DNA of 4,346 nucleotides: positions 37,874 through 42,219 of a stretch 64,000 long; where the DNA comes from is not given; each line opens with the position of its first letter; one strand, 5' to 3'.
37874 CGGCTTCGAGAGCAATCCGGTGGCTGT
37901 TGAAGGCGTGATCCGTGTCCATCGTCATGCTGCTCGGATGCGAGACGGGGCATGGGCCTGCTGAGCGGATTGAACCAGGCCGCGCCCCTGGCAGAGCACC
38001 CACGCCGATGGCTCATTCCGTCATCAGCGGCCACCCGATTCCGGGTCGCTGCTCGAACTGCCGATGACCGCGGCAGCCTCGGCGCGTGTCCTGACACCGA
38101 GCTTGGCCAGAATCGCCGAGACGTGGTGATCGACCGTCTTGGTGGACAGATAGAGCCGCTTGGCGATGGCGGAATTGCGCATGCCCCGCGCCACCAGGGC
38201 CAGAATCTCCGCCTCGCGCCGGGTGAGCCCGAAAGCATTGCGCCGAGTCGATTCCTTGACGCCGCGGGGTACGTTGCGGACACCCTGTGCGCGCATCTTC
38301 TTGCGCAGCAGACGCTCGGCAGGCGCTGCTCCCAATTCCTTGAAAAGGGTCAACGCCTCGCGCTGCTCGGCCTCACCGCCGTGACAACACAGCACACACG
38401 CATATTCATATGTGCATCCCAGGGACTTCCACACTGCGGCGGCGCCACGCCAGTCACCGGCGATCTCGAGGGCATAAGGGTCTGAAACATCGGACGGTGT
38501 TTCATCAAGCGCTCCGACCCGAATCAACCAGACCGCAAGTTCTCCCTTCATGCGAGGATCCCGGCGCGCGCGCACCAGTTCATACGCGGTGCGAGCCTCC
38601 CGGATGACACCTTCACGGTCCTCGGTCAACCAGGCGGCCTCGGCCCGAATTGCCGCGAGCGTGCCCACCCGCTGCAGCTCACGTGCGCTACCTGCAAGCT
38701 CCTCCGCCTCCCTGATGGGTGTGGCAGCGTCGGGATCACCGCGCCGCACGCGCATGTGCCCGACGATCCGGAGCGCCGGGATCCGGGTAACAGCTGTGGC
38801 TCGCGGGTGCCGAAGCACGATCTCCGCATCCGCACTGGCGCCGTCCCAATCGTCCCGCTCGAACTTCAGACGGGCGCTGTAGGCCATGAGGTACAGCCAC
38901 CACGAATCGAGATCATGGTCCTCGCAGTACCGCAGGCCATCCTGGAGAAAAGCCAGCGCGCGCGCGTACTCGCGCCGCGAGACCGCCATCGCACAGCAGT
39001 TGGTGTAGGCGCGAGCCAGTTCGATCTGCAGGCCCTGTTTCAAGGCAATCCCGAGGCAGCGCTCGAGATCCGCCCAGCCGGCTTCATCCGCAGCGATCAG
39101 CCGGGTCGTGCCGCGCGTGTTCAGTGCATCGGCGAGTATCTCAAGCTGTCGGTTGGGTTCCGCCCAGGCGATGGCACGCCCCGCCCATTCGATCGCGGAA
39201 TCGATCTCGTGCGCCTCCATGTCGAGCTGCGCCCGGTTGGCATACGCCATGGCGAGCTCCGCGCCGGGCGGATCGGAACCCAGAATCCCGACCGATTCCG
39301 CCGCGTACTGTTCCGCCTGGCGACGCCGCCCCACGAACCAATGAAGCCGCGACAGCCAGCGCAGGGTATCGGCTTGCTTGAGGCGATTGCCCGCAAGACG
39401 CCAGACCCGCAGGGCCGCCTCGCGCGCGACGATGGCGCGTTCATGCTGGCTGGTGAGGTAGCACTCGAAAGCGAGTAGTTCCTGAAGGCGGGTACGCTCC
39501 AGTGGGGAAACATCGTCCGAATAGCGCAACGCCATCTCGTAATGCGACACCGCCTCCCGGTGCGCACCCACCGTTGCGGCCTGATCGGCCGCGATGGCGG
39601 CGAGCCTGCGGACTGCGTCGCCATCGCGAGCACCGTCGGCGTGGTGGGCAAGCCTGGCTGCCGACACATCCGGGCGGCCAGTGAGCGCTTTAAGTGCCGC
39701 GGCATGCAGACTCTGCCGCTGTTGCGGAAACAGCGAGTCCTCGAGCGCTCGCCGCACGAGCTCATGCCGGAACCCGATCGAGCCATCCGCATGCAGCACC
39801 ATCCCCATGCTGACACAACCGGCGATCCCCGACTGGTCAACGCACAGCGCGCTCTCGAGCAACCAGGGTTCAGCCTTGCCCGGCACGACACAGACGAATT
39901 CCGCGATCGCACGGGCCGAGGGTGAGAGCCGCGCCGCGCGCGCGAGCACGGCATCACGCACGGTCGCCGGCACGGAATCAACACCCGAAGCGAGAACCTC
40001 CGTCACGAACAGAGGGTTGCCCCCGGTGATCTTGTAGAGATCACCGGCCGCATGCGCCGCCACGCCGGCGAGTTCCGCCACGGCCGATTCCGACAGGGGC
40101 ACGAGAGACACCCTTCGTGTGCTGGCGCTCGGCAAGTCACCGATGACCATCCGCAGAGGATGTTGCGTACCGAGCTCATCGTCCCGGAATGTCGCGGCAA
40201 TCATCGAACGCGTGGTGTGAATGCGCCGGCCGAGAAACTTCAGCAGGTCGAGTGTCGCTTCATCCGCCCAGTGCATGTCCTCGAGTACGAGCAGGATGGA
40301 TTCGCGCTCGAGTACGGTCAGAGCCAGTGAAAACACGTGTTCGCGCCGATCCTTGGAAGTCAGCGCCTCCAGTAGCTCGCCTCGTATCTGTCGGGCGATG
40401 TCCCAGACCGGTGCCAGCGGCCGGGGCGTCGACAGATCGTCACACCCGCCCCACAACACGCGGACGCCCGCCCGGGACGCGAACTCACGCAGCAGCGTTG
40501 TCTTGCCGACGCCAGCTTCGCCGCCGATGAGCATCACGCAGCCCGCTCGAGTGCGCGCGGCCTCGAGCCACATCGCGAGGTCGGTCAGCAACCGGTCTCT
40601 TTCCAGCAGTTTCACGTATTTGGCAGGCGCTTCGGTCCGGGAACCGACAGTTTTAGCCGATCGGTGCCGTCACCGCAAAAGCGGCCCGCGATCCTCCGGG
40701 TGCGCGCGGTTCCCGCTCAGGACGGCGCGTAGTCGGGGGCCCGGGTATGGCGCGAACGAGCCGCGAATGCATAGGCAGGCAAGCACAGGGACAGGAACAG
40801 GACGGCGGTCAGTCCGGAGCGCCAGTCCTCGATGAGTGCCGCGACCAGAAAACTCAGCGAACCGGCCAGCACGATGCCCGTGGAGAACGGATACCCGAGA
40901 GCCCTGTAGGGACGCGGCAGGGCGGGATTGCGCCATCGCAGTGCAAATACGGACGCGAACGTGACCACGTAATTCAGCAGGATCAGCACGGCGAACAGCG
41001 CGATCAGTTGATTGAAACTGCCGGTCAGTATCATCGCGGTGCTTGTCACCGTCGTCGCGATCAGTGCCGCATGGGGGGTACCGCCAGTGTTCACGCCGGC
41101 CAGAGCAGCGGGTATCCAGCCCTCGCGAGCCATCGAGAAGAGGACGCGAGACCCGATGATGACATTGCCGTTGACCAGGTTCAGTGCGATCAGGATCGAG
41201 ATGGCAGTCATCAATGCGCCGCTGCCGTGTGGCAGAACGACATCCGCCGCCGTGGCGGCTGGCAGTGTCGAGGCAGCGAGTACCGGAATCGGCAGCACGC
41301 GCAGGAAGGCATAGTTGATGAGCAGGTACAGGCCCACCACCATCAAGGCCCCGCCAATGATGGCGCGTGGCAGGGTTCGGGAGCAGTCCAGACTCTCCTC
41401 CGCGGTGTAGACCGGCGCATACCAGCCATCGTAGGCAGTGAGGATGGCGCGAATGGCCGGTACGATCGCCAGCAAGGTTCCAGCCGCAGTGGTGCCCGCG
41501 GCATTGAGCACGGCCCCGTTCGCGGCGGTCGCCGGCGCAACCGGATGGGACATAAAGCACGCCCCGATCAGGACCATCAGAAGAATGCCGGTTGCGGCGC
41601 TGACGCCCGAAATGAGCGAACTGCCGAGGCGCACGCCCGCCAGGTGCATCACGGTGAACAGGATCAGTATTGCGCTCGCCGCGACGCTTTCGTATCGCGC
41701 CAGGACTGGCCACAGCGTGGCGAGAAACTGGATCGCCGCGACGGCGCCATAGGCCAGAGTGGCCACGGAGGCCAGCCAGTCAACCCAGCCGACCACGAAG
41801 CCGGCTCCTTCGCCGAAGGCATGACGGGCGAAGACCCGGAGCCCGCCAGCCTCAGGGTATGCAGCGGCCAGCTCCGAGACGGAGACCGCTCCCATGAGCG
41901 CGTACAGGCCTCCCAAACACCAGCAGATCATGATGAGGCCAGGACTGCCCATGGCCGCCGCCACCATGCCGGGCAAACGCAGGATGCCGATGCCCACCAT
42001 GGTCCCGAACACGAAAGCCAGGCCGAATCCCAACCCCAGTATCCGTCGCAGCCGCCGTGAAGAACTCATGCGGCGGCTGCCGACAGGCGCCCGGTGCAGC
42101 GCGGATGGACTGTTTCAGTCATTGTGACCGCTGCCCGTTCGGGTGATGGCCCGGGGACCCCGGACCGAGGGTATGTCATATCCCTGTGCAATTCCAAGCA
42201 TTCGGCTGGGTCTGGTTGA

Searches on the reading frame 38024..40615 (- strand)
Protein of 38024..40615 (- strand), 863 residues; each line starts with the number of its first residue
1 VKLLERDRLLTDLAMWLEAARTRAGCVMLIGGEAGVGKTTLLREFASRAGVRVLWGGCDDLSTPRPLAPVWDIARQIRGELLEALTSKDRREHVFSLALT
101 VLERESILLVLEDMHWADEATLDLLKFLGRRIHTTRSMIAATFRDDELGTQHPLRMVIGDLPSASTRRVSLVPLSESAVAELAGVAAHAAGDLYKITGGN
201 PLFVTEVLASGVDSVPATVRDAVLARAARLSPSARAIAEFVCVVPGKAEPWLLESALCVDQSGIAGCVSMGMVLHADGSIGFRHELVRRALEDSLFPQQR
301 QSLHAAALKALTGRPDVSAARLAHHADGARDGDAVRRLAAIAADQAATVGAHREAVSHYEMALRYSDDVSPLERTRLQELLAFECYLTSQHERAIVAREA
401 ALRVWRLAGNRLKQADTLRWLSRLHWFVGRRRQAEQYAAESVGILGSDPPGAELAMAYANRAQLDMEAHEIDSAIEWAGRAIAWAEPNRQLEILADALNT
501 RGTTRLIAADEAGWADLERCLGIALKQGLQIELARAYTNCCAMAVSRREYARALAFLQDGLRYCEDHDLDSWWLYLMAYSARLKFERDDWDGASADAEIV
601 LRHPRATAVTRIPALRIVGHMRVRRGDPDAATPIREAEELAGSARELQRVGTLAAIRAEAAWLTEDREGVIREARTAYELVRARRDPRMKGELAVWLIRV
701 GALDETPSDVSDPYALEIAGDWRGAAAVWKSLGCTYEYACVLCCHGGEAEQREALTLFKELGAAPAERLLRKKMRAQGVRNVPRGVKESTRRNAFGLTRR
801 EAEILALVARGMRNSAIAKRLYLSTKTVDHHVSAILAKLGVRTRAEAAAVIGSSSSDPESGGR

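Call 34: search_protein_families(library=pfam, proteins=[window:38024-40615:-], max_evalue=0.001)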
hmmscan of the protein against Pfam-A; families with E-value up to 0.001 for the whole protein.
window:38024-40615:- (863 aa): 4 families
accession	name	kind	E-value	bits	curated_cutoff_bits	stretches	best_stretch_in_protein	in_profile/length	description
PF13191.12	AAA_16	-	7.5e-19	69.3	32.6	1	3-131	2-158/167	AAA ATPase domain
PF00196.25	GerE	-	1.2e-15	57.3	23.5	1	797-849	3-55/57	Bacterial regulatory proteins, luxR family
PF13401.12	AAA_22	-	3.7e-08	34.2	27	1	24-131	5-106/130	AAA domain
PF05729.18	NACHT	-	0.00023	21.5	26.7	0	27-181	2-158/167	NACHT domain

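Call 78: search_protein_families(library=ncbifam, proteins=[window:38024-40615:-], max_evalue=0.001)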
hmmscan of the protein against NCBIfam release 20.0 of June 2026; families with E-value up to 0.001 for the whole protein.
window:38024-40615:- (863 aa): 21 families
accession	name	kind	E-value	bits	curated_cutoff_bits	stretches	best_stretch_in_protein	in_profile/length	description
NF047785.1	respo_reg_MadR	equivalog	2.9e-13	49.6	300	1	792-848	144-200/209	MadR family response regulator transcription factor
NF007935.0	PRK10651.1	equivalog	6.4e-12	45.1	250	1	781-850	140-209/216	two-component system response regulator NarL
TIGR03020.2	EpsA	equivalog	2.5e-11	43.7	170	1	790-849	184-243/247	XrtB/PEP-CTERM-associated transcriptional regulator EpsA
TIGR03903.1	TOMM_kin_cyc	equivalog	3.1e-11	41.9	705.75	1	99-387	628-940/1267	TOMM system kinase/cyclase fusion protein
NF052366.1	photon_PedR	equivalog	9.9e-11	41.7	120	1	797-845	3-51/74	photosynthetic electron transport-dependent transcriptional regulator PedR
TIGR03541.1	reg_near_HchA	equivalog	5e-10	39.3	215.6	1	762-849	137-224/232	PA1136 family autoinducer-binding transcriptional regulator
NF041232.1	BagY_FevT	exception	3.4e-09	36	700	1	793-848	293-348/367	LuxR family transcriptional regulator BagY/FevT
NF003420.0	PRK04841.1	equivalog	5.2e-09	34.7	537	1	796-849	838-891/903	HTH-type transcriptional regulator MalT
NF052445.1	RespRegMctR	equivalog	6.1e-09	35.6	300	1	787-846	135-194/205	two-component system response regulator MctR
NF041830.1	RR_TF_ErdR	exception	2.8e-08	33.7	390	1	796-851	150-205/213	response regulator transcription factor ErdR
NF011896.0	PRK15369.1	equivalog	6.6e-08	32.4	242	1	791-846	144-199/211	two component system response regulator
NF007505.1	PRK10100.1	equivalog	9e-08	32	250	1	790-848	138-196/204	biofilm master transcriptional regulator CsgD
NF007708.0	PRK10403.1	equivalog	2.9e-07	30.1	343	1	797-848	154-205/215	nitrate/nitrite response regulator protein NarP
NF007403.0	PRK09935.1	equivalog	5.3e-07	29.5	271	1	792-845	145-198/210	fimbria biosynthesis transcriptional regulator FimZ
NF007685.0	PRK10360.1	equivalog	1.8e-05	24.6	258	1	796-848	137-189/196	response regulator transcription factor UhpA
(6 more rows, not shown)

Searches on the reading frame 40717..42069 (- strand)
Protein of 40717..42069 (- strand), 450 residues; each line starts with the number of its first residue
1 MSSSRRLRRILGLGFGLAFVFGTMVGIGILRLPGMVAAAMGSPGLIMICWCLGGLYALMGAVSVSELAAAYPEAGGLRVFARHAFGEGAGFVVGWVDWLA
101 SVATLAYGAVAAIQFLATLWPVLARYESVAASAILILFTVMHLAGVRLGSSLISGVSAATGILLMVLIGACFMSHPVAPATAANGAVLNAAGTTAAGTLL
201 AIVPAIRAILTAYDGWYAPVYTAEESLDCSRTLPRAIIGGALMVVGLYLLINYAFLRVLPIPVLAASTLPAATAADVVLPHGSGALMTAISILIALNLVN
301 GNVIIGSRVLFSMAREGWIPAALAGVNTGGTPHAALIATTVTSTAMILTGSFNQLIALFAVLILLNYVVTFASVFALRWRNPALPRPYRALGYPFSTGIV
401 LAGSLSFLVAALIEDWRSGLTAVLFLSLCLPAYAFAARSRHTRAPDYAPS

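Call 34: search_protein_families(library=pfam, proteins=[window:40717-42069:-], max_evalue=0.001)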
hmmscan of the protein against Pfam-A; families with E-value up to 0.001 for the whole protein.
window:40717-42069:- (450 aa): 2 families
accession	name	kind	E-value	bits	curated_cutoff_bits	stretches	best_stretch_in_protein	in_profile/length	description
PF13520.12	AA_permease_2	-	7.2e-44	150.8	27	1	18-412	8-404/427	Amino acid permease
PF00324.27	AA_permease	-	3e-32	112.4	24.6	1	21-402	7-411/470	Amino acid permease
